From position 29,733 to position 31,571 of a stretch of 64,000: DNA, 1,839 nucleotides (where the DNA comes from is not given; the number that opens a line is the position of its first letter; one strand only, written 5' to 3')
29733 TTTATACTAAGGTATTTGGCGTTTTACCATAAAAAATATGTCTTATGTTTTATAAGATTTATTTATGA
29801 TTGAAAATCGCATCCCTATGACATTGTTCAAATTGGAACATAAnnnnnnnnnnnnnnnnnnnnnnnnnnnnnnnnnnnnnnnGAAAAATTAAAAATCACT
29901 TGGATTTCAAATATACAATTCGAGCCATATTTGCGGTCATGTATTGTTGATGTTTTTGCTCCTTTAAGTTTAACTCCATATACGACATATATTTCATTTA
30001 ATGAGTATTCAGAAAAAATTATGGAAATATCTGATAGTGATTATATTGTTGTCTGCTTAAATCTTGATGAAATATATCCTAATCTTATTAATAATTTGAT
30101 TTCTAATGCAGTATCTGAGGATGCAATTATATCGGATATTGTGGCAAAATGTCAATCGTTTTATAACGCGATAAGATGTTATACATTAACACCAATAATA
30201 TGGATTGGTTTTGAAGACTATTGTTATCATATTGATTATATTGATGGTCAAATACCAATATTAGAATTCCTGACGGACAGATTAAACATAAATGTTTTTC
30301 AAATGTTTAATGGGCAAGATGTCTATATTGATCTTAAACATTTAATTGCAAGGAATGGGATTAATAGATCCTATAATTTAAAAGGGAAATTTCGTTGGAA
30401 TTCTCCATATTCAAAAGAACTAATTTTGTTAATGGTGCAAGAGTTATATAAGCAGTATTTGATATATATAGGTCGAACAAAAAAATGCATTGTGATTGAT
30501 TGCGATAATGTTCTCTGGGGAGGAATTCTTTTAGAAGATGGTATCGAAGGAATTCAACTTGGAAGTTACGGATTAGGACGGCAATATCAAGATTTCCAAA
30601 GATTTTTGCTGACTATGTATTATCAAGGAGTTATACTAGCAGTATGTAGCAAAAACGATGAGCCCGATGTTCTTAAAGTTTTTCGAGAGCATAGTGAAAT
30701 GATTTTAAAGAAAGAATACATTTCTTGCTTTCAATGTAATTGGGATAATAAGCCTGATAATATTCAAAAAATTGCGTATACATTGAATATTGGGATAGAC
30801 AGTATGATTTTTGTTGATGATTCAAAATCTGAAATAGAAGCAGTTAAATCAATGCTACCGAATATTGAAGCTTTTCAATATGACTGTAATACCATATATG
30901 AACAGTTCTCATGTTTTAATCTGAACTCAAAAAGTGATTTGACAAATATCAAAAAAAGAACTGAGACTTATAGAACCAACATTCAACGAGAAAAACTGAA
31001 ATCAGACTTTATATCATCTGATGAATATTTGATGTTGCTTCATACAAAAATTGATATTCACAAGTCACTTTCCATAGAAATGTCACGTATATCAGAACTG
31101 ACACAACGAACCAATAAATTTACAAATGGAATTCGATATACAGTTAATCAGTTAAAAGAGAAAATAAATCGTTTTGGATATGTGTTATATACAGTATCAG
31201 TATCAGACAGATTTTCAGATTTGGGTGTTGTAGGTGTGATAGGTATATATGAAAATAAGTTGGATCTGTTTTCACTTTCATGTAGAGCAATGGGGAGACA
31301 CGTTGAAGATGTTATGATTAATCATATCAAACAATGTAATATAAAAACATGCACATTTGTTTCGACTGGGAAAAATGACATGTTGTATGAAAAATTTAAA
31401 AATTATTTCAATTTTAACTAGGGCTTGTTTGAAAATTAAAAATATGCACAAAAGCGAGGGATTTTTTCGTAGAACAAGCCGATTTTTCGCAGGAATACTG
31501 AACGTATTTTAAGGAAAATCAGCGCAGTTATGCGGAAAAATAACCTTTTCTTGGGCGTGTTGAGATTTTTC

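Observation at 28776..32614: ACP + FkbH-like enzyme + NTP_transf_5 protein embedded in a RiPP operon: possible carrier-protein-dependent peptide tailoring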

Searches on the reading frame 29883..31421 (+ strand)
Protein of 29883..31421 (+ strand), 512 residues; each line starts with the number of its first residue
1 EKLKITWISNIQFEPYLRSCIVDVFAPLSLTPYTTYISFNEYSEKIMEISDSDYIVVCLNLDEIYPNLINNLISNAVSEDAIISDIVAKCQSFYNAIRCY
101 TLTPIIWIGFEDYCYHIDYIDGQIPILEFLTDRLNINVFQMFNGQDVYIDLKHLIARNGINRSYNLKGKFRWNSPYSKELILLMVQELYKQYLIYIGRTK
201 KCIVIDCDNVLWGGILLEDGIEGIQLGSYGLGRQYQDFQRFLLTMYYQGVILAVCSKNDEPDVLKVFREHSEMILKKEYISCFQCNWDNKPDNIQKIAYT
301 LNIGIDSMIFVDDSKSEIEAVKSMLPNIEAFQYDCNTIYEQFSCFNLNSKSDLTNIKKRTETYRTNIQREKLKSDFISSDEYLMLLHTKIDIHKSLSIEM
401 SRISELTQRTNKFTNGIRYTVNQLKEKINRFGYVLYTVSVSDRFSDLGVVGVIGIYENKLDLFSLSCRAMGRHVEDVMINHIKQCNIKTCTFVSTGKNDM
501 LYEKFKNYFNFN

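Call 5: search_protein_families(library=pfam, proteins=[window:29883-31421:+], max_evalue=0.01)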
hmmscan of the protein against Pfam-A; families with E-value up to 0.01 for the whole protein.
window:29883-31421:+ (512 aa): 2 families
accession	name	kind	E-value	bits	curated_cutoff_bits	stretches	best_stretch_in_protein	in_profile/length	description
PF03031.24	NIF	-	0.0011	19.1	21.8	1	201-331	1-134/160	NLI interacting factor-like phosphatase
PF12689.13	Acid_PPase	-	0.0017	18.7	27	1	234-323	46-142/169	Acid Phosphatase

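Call 6: search_protein_families(library=ncbifam, proteins=[window:29883-31421:+], max_evalue=0.01)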
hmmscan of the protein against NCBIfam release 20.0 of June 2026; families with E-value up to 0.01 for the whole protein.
window:29883-31421:+ (512 aa): 3 families
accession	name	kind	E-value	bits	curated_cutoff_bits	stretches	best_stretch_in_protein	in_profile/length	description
TIGR01686.1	FkbH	subfamily_domain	5.9e-69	232.7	146.65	1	199-483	2-286/323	FkbH domain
TIGR01681.1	HAD-SF-IIIC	subfamily_domain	2.7e-18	67.1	35.75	1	201-324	1-131/132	HAD-IIIC family phosphatase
NF041951.1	phage_RstR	subfamily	0.0061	16.8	80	0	291-331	44-84/108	RstR family transcriptional repressor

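Call 7: find_homologous_proteins(query=window:29883-31421:+)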
Query window:29883-31421:+ (512 aa): 2761 proteins with E <= 0.001 among 7186 candidates; the best 120 are listed.
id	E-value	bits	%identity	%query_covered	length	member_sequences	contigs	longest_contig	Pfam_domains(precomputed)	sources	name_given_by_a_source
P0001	1.1e-185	636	57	98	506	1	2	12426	PF03031.25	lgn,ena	-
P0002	2.1e-181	622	56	96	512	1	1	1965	-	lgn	-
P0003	4.9e-179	614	55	99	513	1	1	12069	-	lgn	-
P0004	1.9e-177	609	54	99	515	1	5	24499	-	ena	-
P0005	3.2e-177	608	55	99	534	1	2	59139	-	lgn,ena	-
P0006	8.2e-177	607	55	98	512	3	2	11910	-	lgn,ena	-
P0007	9.2e-176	604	55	96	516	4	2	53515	-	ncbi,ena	-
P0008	4.3e-175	601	54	99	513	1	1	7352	-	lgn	-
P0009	1.5e-173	596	52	99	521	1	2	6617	-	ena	-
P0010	1.7e-173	596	54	99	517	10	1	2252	-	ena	-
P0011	4.7e-173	595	55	92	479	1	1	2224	-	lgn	-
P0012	1.4e-172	593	54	98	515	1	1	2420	-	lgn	-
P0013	2.3e-172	592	54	98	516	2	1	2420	PF03031.25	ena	-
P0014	6.5e-172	591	55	97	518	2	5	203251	-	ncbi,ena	-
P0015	1.1e-171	590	53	99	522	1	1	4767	-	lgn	-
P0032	1.9e-167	576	53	99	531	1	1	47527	-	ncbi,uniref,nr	ncbi:HAD-IIIC family phosphatase [Clostridium beijerinckii]|uniref:HAD-IIIC family phosphatase n=1 T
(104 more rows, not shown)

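Call 9: find_encoding_contigs(protein=P0001, flank=8000, max_places=2)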
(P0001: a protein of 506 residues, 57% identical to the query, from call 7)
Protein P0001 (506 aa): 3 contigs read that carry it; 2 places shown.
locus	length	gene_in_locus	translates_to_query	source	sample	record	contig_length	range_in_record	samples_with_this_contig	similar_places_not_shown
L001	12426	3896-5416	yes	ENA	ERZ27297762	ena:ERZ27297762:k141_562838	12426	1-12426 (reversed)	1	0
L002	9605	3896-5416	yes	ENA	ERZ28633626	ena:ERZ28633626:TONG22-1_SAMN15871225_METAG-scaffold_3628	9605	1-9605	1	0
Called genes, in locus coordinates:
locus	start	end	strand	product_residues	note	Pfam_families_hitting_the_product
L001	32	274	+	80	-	PF00550:PP-binding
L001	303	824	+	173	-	-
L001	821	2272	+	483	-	PF00488:MutS_V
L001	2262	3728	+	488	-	PF00488:MutS_V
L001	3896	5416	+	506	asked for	PF03031:NIF (faint)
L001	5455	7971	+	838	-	-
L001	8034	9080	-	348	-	PF14907:NTP_transf_5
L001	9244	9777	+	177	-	PF01381:HTH_3, PF20124:DUF6514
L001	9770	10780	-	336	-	PF04055:Radical_SAM, PF13353:Fer4_12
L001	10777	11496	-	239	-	PF00717:Peptidase_S24, PF05402:PqqD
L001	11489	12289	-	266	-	PF27840:ScmC (faint)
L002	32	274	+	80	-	PF00550:PP-binding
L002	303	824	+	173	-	-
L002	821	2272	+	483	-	PF00488:MutS_V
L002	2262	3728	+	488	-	PF00488:MutS_V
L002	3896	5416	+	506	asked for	PF03031:NIF (faint)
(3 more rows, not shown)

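Call 10: find_encoding_contigs(protein=P0005, flank=8000, max_places=2)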
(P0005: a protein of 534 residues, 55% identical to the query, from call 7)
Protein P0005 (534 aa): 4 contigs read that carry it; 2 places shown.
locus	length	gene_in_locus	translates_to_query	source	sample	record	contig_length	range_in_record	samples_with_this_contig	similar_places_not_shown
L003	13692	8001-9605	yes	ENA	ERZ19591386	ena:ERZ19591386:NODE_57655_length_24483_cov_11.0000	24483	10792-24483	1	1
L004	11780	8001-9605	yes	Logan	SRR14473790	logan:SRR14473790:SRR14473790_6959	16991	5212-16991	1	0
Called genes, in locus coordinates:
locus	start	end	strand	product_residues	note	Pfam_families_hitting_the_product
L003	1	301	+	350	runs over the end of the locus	PF04055:Radical_SAM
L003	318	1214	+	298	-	PF27840:ScmC (faint)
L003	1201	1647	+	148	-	-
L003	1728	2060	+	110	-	PF00550:PP-binding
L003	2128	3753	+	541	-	PF00664:ABC_membrane, PF00005:ABC_tran, PF02463:SMC_N, PF13304:AAA_21 (weak)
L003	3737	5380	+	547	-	PF00664:ABC_membrane, PF02463:SMC_N (weak), PF00005:ABC_tran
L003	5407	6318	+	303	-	-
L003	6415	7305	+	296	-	PF14907:NTP_transf_5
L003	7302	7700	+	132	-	PF00903:Glyoxalase, PF13669:Glyoxalase_4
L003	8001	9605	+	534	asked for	-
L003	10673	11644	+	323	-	-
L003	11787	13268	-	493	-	PF00239:Resolvase, PF07508:Recombinase (weak), PF13408:Zn_ribbon_recom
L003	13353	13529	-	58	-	-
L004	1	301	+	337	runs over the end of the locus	PF04055:Radical_SAM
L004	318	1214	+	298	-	PF27840:ScmC (faint)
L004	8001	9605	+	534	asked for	-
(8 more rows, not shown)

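Call 11: find_encoding_contigs(protein=P0032, flank=8000, max_places=2)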
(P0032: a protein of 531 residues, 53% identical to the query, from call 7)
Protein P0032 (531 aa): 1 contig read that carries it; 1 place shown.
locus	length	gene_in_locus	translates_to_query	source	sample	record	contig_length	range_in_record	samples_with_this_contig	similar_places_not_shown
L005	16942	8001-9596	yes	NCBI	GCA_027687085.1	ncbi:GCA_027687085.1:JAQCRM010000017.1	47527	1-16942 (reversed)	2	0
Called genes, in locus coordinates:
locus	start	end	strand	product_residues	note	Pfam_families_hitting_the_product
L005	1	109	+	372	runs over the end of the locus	-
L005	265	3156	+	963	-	PF16861:Carbam_trans_C, PF02811:PHP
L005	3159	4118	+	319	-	PF14399:BtrH_N (faint)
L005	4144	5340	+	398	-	PF04055:Radical_SAM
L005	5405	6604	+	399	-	PF04055:Radical_SAM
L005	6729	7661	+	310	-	-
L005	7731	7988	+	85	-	PF00550:PP-binding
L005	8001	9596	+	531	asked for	-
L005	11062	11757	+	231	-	PF22624:AASDHPPT_N, PF01648:ACPS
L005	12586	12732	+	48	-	-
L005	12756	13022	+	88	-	-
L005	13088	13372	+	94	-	-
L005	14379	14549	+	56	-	-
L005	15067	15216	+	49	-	-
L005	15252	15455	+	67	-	-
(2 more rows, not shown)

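Call 18: find_related_loci(query=A1, collection=genome_contigs, flank=10000)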
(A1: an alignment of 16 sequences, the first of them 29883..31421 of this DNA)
Query A1 (512 aa) in genome_contigs; peptide patterns used: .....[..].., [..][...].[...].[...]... (x = any residue, [..] = any of these).
79 stretches matched a pattern; 46 encode a relative of the query (tblastn E <= 1e-3); 44 distinct loci.
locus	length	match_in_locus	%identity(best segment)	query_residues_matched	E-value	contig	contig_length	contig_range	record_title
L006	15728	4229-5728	55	2-501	0e+0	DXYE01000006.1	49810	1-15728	MAG TPA_asm: Clostridiales bacterium isolate HRGM_Genome_3853 HRGM_Genome_3853_6, whole genome shotgun sequence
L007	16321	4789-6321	52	2-510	4e-168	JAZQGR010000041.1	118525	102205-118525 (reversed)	MAG: Eubacteriales bacterium isolate T1900044630_TS20190096.MAGScoT_cleanbin_000001 SGB_1020_k141_1154435, whole genome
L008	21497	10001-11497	52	3-501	2e-166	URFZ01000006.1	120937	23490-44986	uncultured Clostridiales bacterium isolate UMGS964 genome assembly, contig: NODE_137_length_120937_cov_5.539683, whole g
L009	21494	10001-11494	52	4-501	3e-165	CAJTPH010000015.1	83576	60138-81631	MAG TPA_asm: uncultured Acetatifactor sp. isolate MGBC107221 genome assembly, contig: MGBC107221.15, whole genome shotgu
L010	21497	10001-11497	52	4-502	8e-165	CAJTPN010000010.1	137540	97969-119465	MAG TPA_asm: uncultured Acetatifactor sp. isolate MGBC107450 genome assembly, contig: MGBC107450.10, whole genome shotgu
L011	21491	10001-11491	54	5-503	3e-176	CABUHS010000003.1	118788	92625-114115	MAG TPA_asm: uncultured Clostridiales bacterium isolate MGYG-HGUT-04030 genome assembly, contig: GUT_GENOME254230_3, who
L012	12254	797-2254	50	1-499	2e-163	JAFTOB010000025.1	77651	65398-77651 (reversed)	MAG: Clostridia bacterium isolate RGIG3994 Roe_deer_Cecum-4__c71442, whole genome shotgun sequence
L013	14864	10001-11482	51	13-504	1e-162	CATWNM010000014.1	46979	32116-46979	MAG TPA_asm: uncultured Eubacteriales bacterium isolate ERR9578210_bin.27_MetaWRAP_v1.3_MAG genome assembly, contig: ERZ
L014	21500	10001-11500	52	3-501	4e-162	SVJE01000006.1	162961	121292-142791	MAG: Oscillospiraceae bacterium isolate SIG427 NODE_1772_length_162961_cov_6.368381, whole genome shotgun sequence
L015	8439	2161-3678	50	3-507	1e-158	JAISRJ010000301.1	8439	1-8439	MAG: Clostridiales bacterium isolate Kf353_bin53 k119_5782384, whole genome shotgun sequence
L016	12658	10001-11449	52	2-482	5e-158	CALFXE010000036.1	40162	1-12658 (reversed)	MAG TPA_asm: uncultured Paludibacter sp. isolate SRR3901694_bin.109_CONCOCT_v1.1_MAG genome assembly, contig: ERZ778021.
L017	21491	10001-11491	50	1-499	3e-157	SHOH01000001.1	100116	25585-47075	MAG: Anaerolineaceae bacterium isolate MAG4 NODE_24_length_100116_cov_18.580006, whole genome shotgun sequence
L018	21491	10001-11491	51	4-501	6e-157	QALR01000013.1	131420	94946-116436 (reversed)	MAG: Clostridiales bacterium isolate CIM:MAG 413 contig_7761, whole genome shotgun sequence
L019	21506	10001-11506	51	2-503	1e-156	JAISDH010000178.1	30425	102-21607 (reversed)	MAG: Bacteroidales bacterium isolate Gx485_bin121 k119_4174421, whole genome shotgun sequence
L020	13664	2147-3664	50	4-511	2e-155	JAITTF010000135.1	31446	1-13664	MAG: Bacteroidales bacterium isolate Rs511_bin46 k119_2691084, whole genome shotgun sequence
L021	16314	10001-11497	50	1-509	1e-154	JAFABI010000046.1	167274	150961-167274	MAG: Bacillota bacterium isolate OH_SBB_121 k127_932249, whole genome shotgun sequence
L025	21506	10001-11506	48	2-501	9e-145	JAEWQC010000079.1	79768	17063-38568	MAG: Bacillota bacterium isolate OH_SBrB_125 k127_329079, whole genome shotgun sequence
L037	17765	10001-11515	42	8-510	3e-129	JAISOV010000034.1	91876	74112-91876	MAG: Clostridium sp. isolate Iy174_bin59 k119_505498, whole genome shotgun sequence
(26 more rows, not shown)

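Call 23: search_solved_structures(query=A1, max_evalue=0.01, show_alignments=2)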
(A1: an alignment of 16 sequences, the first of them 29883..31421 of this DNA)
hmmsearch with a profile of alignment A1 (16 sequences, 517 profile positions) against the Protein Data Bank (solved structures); distinct sequences matched with E-value up to 0.01: 1.
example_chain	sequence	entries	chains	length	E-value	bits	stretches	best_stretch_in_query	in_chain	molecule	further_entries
3slr_A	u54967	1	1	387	7e-46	160.2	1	130-332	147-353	uncharacterized protein BF1531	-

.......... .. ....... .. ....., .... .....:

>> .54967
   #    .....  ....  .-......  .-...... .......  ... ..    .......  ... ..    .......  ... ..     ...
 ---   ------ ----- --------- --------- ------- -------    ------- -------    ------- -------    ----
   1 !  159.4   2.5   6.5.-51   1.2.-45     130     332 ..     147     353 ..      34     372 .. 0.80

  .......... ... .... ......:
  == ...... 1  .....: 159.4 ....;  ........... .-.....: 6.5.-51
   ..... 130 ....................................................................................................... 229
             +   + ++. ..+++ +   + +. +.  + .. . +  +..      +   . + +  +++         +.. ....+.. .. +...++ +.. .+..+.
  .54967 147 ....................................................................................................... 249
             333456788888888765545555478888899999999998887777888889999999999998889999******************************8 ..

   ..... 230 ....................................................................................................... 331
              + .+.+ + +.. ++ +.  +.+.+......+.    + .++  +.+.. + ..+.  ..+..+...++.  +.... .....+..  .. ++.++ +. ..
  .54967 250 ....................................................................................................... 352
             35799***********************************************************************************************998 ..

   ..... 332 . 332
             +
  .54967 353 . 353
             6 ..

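Call 39: search_protein_families(library=pfam, proteins=[L025:363-1118:+, L025:1408-2331:+, L025:2831-3649:+, L025:4282-4611:+, L025:4571-5635:+, L017:733-1770:+, L017:2808-3275:+, L017:3278-4987:+, L017:5117-5704:+, L017:6139-7035:+], max_evalue=0.01)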
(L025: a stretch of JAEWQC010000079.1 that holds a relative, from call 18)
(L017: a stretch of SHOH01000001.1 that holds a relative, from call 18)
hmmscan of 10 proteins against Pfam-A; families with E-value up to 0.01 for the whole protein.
L025:363-1118:+ (251 aa): 1 family
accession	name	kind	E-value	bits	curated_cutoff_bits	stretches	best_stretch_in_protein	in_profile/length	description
PF21778.2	DUF6873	-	7.2e-72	241.8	27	1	18-246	1-228/228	Family of unknown function (DUF6873)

L025:1408-2331:+ (307 aa): 1 family
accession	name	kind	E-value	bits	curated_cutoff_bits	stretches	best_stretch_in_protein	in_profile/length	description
PF08812.16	YtxC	-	4.5e-80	268.7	33.1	1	73-287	2-217/218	YtxC-like family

L025:2831-3649:+ (272 aa): 2 families
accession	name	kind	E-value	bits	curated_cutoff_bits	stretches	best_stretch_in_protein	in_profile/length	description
PF03780.18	Asp23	-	9.6e-12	45.7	28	1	218-267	57-106/108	Asp23 family, cell envelope-related function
PF13671.12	AAA_33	-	0.00045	21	27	1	6-138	4-128/143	AAA domain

L025:4282-4611:+ (109 aa): 1 family
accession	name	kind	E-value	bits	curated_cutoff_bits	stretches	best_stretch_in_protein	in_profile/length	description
PF00391.29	PEP-utilizers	-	3.6e-18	65.4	23.1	1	34-103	3-72/72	PEP-utilising enzyme, mobile domain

L025:4571-5635:+ (354 aa): 0 families

L017:733-1770:+ (345 aa): 1 family
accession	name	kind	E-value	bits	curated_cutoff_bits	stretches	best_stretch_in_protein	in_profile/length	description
PF11167.13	DUF2953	-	5.4e-09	36.4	22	1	265-305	2-53/53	Protein of unknown function (DUF2953)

L017:2808-3275:+ (155 aa): 1 family
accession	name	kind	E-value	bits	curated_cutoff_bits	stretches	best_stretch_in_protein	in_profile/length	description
PF03780.18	Asp23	-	1.6e-31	109.3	28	1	47-152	3-108/108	Asp23 family, cell envelope-related function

L017:3278-4987:+ (569 aa): 3 families
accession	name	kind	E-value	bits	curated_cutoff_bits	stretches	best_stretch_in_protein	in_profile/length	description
PF13684.11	FakA-like_C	-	1.2e-89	299.8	23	1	354-569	1-216/216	Fatty acid kinase subunit A-like, C-terminal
PF02734.22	Dak2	-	9.7e-40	136.7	27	1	47-211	1-173/174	DAK2 domain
PF21645.3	FakA-like_M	-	2e-31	108.1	24.9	1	245-324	1-79/80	Fatty acid kinase subunit A-like, middle domain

L017:5117-5704:+ (195 aa): 1 family
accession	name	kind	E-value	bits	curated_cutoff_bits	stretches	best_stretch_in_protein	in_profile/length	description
PF07866.17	DUF1653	-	2.6e-12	47.4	23.5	1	28-77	7-56/62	Protein of unknown function (DUF1653)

L017:6139-7035:+ (298 aa): 2 families
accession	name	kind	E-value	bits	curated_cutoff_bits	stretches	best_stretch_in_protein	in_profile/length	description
PF01293.25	PEPCK_ATP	-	7.1e-06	25.4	26.5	1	125-197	180-250/465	Phosphoenolpyruvate carboxykinase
PF13671.12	AAA_33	-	0.0034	18.1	27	1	156-187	2-34/143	AAA domain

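Call 40: search_protein_families(library=pfam, proteins=[L021:1272-2123:+, L021:6346-7143:+, L021:7491-9977:+, L021:14725-15975:+, L037:893-2245:+, L037:2361-3614:+, L037:12050-14461:+, L037:16087-17478:+, L013:2121-3980:+, L013:5891-7474:+], max_evalue=0.01)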
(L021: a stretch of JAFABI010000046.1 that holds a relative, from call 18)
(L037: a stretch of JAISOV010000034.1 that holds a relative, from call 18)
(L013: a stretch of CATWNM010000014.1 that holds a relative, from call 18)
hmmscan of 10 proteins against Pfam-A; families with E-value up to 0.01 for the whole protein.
L021:1272-2123:+ (283 aa): 1 family
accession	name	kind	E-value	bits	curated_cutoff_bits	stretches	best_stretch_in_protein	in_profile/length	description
PF01259.24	SAICAR_synt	-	2e-71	240.9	20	1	4-252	2-226/233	SAICAR synthetase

L021:6346-7143:+ (265 aa): 1 family
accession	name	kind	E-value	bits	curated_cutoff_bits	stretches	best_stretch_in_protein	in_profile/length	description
PF00587.30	tRNA-synt_2b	-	4.4e-05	24.1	29.3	1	97-259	13-176/179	tRNA synthetase class II core domain (G, H, P, S and T)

L021:7491-9977:+ (828 aa): 1 family
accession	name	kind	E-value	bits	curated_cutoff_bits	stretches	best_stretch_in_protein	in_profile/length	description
PF00550.31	PP-binding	-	2.4e-08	34.5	20.8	1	748-814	2-65/67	Phosphopantetheine attachment site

L021:14725-15975:+ (416 aa): 1 family
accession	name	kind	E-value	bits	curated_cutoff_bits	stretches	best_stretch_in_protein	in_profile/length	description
PF13474.12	SnoaL_3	-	4.7e-13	50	22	2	33-129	1-91/121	SnoaL-like domain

L037:893-2245:+ (450 aa): 1 family
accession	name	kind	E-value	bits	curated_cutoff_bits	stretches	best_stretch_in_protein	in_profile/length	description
PF00202.27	Aminotran_3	-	1.9e-84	284.2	30.5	1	47-442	8-401/403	Aminotransferase class-III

L037:2361-3614:+ (417 aa): 4 families
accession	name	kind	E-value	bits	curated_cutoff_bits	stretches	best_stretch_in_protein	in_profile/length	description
PF20979.2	Arginosuc_syn_C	-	6.1e-77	258.5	27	1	173-385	1-213/219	Arginosuccinate synthase C-terminal domain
PF00764.25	Arginosuc_synth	-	6.5e-67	225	27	1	5-165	1-162/162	Arginosuccinate synthase N-terminal HUP domain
PF06508.19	QueC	-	0.00054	20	22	1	5-65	1-61/210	Queuosine biosynthesis protein QueC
PF24167.1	DUF7411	-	0.0016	18.5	28.7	0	5-61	2-56/194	Family of unknown function (DUF7411)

L037:12050-14461:+ (803 aa): 3 families
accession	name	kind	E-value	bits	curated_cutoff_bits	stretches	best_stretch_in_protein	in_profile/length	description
PF12773.13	DZR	-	1.4e-06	28.8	27.3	1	242-298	1-44/45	Double zinc ribbon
PF13240.11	Zn_Ribbon_1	-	6.2e-06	26.3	25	1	242-263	2-23/23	zinc-ribbon domain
PF18912.6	DZR_2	-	0.0028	17.9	27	0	235-259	32-55/56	Double zinc ribbon domain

L037:16087-17478:+ (463 aa): 1 family
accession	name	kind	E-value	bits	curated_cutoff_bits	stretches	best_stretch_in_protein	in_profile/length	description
PF01554.23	MatE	-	2.7e-39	134.9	24.9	2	32-193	1-160/161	MatE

L013:2121-3980:+ (619 aa): 1 family
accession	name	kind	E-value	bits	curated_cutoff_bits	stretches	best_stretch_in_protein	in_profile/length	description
PF00488.27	MutS_V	-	8e-19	68.8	30.2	1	423-552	2-132/188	MutS domain V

L013:5891-7474:+ (527 aa): 3 families
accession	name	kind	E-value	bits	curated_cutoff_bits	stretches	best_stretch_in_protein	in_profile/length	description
PF03099.24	BPL_LplA_LipB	-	7e-18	65.3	21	1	289-415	3-133/133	Biotin/lipoate A/B protein ligase family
PF08279.18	HTH_11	-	2.1e-12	47.2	25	1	208-260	3-54/55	HTH domain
PF02237.23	BPL_C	-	0.00037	20.8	21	1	479-523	3-47/48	Biotin protein ligase C terminal domain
